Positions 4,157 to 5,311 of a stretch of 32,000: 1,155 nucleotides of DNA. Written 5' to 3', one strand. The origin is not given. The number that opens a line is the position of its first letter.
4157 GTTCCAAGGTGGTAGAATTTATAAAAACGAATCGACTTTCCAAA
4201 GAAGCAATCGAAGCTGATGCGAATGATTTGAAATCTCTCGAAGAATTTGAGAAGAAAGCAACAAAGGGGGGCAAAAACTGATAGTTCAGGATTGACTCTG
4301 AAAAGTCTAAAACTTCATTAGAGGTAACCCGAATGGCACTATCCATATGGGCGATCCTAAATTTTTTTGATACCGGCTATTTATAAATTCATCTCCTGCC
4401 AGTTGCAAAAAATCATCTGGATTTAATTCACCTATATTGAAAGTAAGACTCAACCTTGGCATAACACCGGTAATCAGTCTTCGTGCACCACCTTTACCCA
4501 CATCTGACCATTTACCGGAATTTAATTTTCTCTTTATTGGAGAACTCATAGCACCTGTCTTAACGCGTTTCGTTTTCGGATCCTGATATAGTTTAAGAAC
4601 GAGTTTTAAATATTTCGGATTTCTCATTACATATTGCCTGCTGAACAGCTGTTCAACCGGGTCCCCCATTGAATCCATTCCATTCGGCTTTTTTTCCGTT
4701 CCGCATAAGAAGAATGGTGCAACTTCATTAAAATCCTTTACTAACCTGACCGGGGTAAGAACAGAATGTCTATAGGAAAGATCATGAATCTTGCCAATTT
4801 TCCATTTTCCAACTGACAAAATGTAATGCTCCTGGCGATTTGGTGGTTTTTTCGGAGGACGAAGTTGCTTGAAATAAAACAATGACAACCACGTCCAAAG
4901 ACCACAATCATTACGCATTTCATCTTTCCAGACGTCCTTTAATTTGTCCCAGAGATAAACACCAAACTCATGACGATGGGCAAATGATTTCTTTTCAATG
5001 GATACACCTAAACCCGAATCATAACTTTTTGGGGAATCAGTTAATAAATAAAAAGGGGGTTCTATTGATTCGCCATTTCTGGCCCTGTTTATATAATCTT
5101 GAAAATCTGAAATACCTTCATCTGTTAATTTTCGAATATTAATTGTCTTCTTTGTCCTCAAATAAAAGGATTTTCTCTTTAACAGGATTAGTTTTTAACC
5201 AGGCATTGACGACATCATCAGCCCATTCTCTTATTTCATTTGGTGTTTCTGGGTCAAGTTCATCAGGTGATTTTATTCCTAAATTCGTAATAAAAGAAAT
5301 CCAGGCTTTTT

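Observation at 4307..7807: Intact three-gene GHKL-ATPase operon with two unrecognisable partners, wedged into gene wreckage: candidate undescribed defence system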

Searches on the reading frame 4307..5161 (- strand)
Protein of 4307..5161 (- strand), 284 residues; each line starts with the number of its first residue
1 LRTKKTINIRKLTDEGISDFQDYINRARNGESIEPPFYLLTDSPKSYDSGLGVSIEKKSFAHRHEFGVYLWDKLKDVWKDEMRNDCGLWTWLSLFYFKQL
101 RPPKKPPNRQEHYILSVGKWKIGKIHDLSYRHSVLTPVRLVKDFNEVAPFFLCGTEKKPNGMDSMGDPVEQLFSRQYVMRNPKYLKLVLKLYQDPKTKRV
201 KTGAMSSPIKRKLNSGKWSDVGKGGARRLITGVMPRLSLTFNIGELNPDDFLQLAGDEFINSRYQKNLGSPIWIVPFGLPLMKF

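Call 3: search_protein_families(library=pfam, proteins=[window:4307-5161:-], max_evalue=1)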
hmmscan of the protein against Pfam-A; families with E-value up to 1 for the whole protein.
window:4307-5161:- (284 aa): 0 families

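Call 4: search_protein_families(library=padloc, proteins=[window:4307-5161:-], max_evalue=1)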
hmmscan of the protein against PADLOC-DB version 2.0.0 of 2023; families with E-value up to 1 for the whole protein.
window:4307-5161:- (284 aa): 0 families

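Call 5: search_protein_families(library=ncbifam, proteins=[window:4307-5161:-], max_evalue=1)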
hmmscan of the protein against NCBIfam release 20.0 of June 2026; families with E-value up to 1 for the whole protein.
window:4307-5161:- (284 aa): 0 families

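Call 11: find_homologous_proteins(query=window:4310-5161:-)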
Query window:4310-5161:- (284 aa): 14 proteins with E <= 0.001 among 479 candidates.
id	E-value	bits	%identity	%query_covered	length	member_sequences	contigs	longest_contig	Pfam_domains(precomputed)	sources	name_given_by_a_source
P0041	4.3e-194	662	100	100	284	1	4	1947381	-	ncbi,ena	-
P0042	2.8e-142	491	83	90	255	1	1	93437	-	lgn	-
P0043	3.0e-142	491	82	92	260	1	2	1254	-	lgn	-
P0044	3.8e-136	471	79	91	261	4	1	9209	-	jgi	jgi:hypothetical protein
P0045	2.7e-119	416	68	92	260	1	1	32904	-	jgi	jgi:hypothetical protein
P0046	5.3e-107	376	61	91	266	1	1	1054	-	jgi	-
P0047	1.4e-93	332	54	96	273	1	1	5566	-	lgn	-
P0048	8.2e-93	329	56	91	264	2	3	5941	-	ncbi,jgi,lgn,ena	jgi:hypothetical protein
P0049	6.4e-90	320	55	92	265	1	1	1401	-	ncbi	-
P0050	6.6e-90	320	56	92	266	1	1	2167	-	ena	-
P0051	8.8e-90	319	57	91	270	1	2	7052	-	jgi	jgi:hypothetical protein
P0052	2.1e-88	315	53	91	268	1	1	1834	-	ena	-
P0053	2.3e-16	78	31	83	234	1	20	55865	-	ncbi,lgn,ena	-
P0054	1.2e-12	66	27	89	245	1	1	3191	-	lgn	-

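Call 15: find_encoding_contigs(protein=P0041, flank=10000, max_places=4)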
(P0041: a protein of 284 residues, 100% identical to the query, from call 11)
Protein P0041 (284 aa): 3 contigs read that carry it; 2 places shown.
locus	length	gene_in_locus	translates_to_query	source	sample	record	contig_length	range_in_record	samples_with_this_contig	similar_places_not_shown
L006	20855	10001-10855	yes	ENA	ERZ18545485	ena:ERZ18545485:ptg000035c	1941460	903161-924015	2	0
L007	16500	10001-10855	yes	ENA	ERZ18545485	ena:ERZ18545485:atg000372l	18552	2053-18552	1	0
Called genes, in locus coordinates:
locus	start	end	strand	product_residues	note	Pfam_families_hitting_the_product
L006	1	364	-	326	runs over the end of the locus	PF01073:3Beta_HSD, PF01370:Epimerase, PF02719:Polysacc_synt_2, PF04321:RmlD_sub_bind, PF05368:NmrA (weak), PF08659:KR (faint), PF13460:NAD_binding_10, PF16363:GDP_Man_Dehyd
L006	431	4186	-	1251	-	PF00413:Peptidase_M10, PF19077:Big_13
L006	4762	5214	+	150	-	PF03852:Vsr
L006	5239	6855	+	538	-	PF00145:DNA_methylase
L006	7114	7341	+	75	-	-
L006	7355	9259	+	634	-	-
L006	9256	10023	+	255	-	-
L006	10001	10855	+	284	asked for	-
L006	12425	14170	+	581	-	PF01555:N6_N4_Mtase, PF04471:Mrr_cat (weak)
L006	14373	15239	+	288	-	-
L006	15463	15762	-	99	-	-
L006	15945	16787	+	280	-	PF00698:Acyl_transf_1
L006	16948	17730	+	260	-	PF05690:ThiG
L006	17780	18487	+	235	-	PF02581:TMP-TENI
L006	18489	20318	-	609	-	PF01134:GIDA, PF07992:Pyr_redox_2, PF12831:FAD_oxidored (weak), PF21680:GIDA_C_1st, PF13932:SAM_GIDA_C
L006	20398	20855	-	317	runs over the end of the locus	PF04018:VCA0040-like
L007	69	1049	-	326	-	PF01073:3Beta_HSD, PF01370:Epimerase, PF02719:Polysacc_synt_2, PF04321:RmlD_sub_bind, PF05368:NmrA (weak), PF08659:KR (faint), PF13460:NAD_binding_10, PF16363:GDP_Man_Dehyd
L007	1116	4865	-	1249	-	PF00413:Peptidase_M10, PF19077:Big_13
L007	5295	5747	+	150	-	PF03852:Vsr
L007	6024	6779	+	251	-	PF13391:HNH_2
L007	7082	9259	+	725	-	PF07992:Pyr_redox_2 (weak)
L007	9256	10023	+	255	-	-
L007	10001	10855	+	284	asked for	-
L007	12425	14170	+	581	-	PF01555:N6_N4_Mtase, PF04471:Mrr_cat (weak)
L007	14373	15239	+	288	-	-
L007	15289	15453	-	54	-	-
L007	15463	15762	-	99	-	-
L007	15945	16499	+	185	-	?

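Call 28: search_solved_structures(query=A3, max_evalue=10)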
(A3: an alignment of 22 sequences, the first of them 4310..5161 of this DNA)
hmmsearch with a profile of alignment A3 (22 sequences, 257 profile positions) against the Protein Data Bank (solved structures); distinct sequences matched with E-value up to 10: 1.
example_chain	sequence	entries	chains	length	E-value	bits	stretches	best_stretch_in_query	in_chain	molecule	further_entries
3hp0_A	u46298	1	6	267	0.32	13.7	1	4-51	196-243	Putative polyketide biosynthesis enoyl-CoA hydratase homolog pksH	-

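Call 29: search_protein_families(library=padloc, proteins=[L006:7114-7338:+, L006:5239-6852:+], max_evalue=0.1)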
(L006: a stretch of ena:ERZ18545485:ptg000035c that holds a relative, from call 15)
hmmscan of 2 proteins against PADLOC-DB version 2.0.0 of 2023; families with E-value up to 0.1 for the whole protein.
L006:7114-7338:+ (75 aa): 1 family
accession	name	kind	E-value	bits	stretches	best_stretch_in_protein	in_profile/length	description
PDLC03241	MTase_II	-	0.026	11.5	1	5-70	2-69/447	Type II methyltransferase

L006:5239-6852:+ (538 aa): 57 families (the best 25 are shown)
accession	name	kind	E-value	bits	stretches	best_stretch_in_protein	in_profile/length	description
PDLC02649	DrmMII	-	2.3e-87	291.7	2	389-537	279-420/422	DrmMII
PDLC03232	MTase_II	-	2.1e-74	249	2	389-537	320-462/465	Type II methyltransferase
PDLC03378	MTase_II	-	5.6e-63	211.3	3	134-323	69-222/344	Type II methyltransferase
PDLC03234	MTase_II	-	1.6e-60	203.4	3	249-534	154-365/375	Type II methyltransferase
PDLC02656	DrmMII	-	2.6e-57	192.7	3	395-536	334-470/491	DrmMII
PDLC03326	MTase_II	-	1.3e-51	174.1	4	426-534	268-375/412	Type II methyltransferase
PDLC00033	DruM2|DruM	-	1.8e-51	173.6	2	120-533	81-362/368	DNA cytosine methylase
PDLC03272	MTase_II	-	6.9e-44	148.6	4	418-536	275-391/407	Type II methyltransferase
PDLC02648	DrmMII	-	6.4e-41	138.6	2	424-535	334-451/468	DrmMII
PDLC00026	DruM2|DruM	-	1.8e-39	134.3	2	135-272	71-170/336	DNA cytosine methylase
PDLC03231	MTase_II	-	3.1e-39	133.1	2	395-532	331-463/488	Type II methyltransferase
PDLC03307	MTase_II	-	6.6e-39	132.2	2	135-274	65-194/382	Type II methyltransferase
PDLC03225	MTase_II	-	1.1e-36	124.7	4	476-535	541-598/615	Type II methyltransferase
PDLC03237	MTase_II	-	1.3e-34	117.3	3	458-532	715-788/1036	Type II methyltransferase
PDLC02650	DrmMII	-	1.7e-34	117.5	3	462-531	348-414/435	DrmMII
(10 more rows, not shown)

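Call 30: search_protein_families(library=pfam, proteins=[L006:7114-7338:+, L006:5239-6852:+], max_evalue=0.1)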
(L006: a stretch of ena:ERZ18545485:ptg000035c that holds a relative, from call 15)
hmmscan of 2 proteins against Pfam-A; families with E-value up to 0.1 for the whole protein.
L006:7114-7338:+ (75 aa): 2 families
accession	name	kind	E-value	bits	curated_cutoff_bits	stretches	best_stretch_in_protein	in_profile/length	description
PF10046.14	BLOC1_2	-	0.0061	17.3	33.4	1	9-63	6-58/96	Biogenesis of lysosome-related organelles complex-1 subunit 2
PF25136.1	DUF7823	-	0.075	14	27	0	2-54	37-98/109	Domain of unknown function (DUF7823)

L006:5239-6852:+ (538 aa): 1 family
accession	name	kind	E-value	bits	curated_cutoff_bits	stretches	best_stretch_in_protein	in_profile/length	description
PF00145.23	DNA_methylase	-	3.5e-44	152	22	2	249-530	141-321/324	C-5 cytosine-specific DNA methylase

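Call 47: find_encoding_contigs(protein=P0053, flank=7000, max_places=3)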
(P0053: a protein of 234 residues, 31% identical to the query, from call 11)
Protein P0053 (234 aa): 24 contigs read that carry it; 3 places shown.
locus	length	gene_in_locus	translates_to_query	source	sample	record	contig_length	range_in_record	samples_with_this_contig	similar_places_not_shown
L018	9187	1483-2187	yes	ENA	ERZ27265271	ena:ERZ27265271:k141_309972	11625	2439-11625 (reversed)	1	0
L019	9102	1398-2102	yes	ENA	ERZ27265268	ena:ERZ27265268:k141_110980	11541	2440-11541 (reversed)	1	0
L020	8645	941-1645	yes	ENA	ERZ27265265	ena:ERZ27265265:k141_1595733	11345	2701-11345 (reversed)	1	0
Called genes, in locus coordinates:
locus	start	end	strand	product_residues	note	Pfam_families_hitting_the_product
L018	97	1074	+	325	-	PF13391:HNH_2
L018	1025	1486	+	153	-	-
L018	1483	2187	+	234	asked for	-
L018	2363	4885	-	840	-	PF07583:PSCyt2, PF07587:PSD1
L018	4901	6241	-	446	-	PF07394:DUF1501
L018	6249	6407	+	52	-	-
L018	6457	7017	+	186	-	-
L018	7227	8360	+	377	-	PF00515:TPR_1 (faint), PF07719:TPR_2 (faint), PF13424:TPR_12 (weak), PF14559:TPR_19 (weak), PF26745:SPM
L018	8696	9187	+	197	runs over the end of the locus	PF13328:HD_4, PF01966:HD (weak)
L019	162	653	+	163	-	-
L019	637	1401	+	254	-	-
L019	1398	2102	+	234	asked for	-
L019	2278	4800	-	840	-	PF07583:PSCyt2, PF07587:PSD1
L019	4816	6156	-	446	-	PF07394:DUF1501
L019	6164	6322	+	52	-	-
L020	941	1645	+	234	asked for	-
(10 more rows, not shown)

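Call 50: predict_structure(alignment_id=A4)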
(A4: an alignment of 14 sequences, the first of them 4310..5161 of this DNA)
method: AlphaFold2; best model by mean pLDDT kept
length: 284 residues; sequences in the alignment: 14
mean_pLDDT: 58.1   pTM: 0.55
mean pLDDT of the five models: 58.1, 52.9, 51.7, 51.0, 46.8
residues with pLDDT >= 90: 42; 70-90: 59; 50-70: 27; < 50: 156
segments of 3 or more residues with pLDDT < 50: 1-3, 102-113, 116-119, 123-131, 160-284
pLDDT, mean of each block of 10 residues (from residue 1): 72 89 76 86 92 90 83 92 79 83 45 47 46 71 67 51 38 34 43 47 39 42 44 43 40 40 33 30 28
secondary structure, 60 per line:
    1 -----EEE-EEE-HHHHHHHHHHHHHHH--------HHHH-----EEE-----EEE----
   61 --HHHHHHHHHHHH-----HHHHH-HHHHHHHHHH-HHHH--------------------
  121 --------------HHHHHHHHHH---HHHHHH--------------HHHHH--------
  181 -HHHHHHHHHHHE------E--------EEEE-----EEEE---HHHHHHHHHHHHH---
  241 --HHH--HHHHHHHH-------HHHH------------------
elements in order: E6-8 E10-12 H14-28 H37-40 E46-48 E54-56 H63-74 H80-84 H86-95 H97-100 H135-144 H148-153 H168-172 H182-192 E209-212 E218-221 H225-237 H248-255 H263-266

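Call 66: fold_search(model_id=the predicted structure, library=pdb)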
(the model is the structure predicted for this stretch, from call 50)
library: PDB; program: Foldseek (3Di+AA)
matches with E <= 10: 16; with E <= 0.001: 0
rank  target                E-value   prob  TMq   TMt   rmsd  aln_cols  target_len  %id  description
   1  9y6s_9a               3.6e+00  0.04  0.19  0.06  17.9       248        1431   11  96-nm repeat of the Leishmania tarentolae doublet microtubule (released 2025-12-17)
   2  3rfr_A                5.4e+00  0.06  0.09  0.07  15.0        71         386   18  Crystal Structure of particulate methane monooxygenase (pMMO) from Methylocystis sp. strain M (released 2011-11-23)
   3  3ph7_A                6.0e+00  0.01  0.10  0.09  16.6       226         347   11  Crystal structure of Plasmodium vivax putative polyprenyl pyrophosphate synthase in complex with geranylgeranyl diphos (released 2010-11-17)
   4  7qof_B                7.2e+00  0.05  0.09  0.06  10.7        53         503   19  Icosahedral capsid of the phicrAss001 virion (released 2023-03-29)
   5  8dmp_D                7.2e+00  0.04  0.11  0.09  10.9        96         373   12  Crystal structure of Legionella pneumophila macrodomain effector MavL (released 2023-07-12)
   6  8e15_G                7.2e+00  0.03  0.11  0.09  14.3        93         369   13  A computationally stabilized hMPV F protein (released 2023-04-12)
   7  8ipw_B                8.1e+00  0.08  0.09  0.07   4.2        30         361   20  The sturecture of Legionella effector protein MavL with ADPR (released 2024-03-20)
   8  8dmp_G                8.1e+00  0.08  0.09  0.07   4.2        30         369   20  Crystal structure of Legionella pneumophila macrodomain effector MavL (released 2023-07-12)
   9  6rd4_X                8.1e+00  0.01  0.12  0.08  22.5       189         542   13  CryoEM structure of Polytomella F-ATP synthase, Full dimer, composite map (released 2019-07-03)
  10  8dmr                  8.6e+00  0.06  0.09  0.07   4.6        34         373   18  Legionella macrodomain effector MavL R370A in complex with ADP-ribose (released 2023-07-12)
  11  6omi_C                8.6e+00  0.06  0.09  0.07   4.8        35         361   17  Crystal structure of the Legionella effector protein MavL (released 2020-02-26)
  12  8dmp_B                8.6e+00  0.03  0.11  0.09  10.9        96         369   12  Crystal structure of Legionella pneumophila macrodomain effector MavL (released 2023-07-12)
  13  8ry2_L                8.6e+00  0.01  0.11  0.09  20.9       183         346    9  Crystal Structure of ANV419, a novel IL-2/anti-IL-2 antibody fusion protein (released 2024-07-31)
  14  6rd4_Z                9.1e+00  0.01  0.12  0.07  23.1       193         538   14  CryoEM structure of Polytomella F-ATP synthase, Full dimer, composite map (released 2019-07-03)
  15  8xep_A                9.7e+00  0.08  0.09  0.07   4.2        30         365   20  Crystal structure of a Legionella pneumophila type IV effector in complex with ubiquitin (released 2024-05-01)
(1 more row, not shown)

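Call 96: search_solved_structures(query=A9, max_evalue=10)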
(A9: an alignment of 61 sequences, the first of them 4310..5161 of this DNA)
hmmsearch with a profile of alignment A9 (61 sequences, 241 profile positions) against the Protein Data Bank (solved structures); distinct sequences matched with E-value up to 10: 1.
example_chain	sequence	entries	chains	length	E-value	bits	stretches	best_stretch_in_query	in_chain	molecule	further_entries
3hp0_A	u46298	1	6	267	0.49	13.1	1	4-41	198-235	Putative polyketide biosynthesis enoyl-CoA hydratase homolog pksH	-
